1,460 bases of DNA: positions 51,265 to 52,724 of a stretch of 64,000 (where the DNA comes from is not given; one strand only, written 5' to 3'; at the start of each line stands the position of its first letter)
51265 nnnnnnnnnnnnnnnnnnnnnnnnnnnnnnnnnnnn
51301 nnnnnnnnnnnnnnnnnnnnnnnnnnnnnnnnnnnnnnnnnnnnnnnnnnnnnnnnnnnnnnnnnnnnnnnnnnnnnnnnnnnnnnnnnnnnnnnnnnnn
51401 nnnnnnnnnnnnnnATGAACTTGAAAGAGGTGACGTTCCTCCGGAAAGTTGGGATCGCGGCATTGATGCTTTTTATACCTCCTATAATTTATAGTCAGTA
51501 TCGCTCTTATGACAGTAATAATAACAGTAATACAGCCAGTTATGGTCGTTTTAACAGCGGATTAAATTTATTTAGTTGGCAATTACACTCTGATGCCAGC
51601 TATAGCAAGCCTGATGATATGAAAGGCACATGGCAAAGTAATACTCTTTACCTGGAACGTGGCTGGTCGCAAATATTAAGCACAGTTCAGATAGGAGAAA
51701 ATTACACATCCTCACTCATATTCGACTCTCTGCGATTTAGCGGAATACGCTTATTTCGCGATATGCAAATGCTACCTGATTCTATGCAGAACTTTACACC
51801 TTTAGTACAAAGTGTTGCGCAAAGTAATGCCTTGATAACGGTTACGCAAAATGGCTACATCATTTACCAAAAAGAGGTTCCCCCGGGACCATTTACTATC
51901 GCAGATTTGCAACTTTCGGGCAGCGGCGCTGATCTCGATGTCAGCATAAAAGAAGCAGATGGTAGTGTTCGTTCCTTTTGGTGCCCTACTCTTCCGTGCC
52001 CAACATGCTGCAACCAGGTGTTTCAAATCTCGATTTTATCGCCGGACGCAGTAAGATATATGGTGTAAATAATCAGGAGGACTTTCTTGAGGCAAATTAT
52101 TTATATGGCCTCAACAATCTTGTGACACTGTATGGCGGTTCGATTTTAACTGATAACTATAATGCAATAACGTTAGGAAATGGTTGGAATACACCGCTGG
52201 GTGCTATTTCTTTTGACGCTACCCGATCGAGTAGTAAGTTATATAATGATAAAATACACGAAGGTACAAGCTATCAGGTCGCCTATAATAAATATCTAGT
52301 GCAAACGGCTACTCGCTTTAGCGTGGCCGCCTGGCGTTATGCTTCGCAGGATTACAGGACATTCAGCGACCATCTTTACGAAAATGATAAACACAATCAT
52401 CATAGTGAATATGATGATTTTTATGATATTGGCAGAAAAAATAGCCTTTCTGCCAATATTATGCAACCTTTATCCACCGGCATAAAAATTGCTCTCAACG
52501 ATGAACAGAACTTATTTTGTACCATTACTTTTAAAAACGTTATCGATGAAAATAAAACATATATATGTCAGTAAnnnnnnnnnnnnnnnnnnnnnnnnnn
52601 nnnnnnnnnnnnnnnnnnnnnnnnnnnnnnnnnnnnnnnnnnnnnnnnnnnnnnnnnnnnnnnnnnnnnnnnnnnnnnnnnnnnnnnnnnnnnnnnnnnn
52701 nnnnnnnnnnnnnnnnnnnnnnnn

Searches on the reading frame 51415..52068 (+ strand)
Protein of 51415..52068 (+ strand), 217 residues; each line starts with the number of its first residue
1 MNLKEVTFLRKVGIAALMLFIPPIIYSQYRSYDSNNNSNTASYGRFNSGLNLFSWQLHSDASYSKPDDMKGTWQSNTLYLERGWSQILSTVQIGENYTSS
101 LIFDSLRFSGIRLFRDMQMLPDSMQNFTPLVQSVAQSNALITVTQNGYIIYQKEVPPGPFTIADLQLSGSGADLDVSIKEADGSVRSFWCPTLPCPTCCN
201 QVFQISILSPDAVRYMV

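Call 4: search_protein_families(library=pfam, proteins=[window:51415-52068:+], max_evalue=0.01)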
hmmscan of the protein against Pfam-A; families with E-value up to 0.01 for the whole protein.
window:51415-52068:+ (217 aa): 1 family
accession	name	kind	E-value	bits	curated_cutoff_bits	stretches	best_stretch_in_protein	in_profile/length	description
PF00577.26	Usher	-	1.5e-57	196.2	27.1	1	44-195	2-153/549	Outer membrane usher protein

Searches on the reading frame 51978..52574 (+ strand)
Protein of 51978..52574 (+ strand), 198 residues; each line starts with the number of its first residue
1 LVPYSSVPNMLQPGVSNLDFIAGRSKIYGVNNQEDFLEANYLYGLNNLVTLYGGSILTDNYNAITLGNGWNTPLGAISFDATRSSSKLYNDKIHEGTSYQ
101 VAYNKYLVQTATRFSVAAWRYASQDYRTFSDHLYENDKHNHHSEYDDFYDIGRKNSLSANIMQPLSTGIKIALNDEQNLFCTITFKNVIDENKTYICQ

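Call 4: search_protein_families(library=pfam, proteins=[window:51978-52574:+], max_evalue=0.01)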
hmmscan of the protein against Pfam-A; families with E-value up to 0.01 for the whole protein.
window:51978-52574:+ (198 aa): 1 family
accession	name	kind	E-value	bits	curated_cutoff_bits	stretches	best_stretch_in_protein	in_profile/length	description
PF00577.26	Usher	-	1e-44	153.7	27.1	1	2-177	148-321/549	Outer membrane usher protein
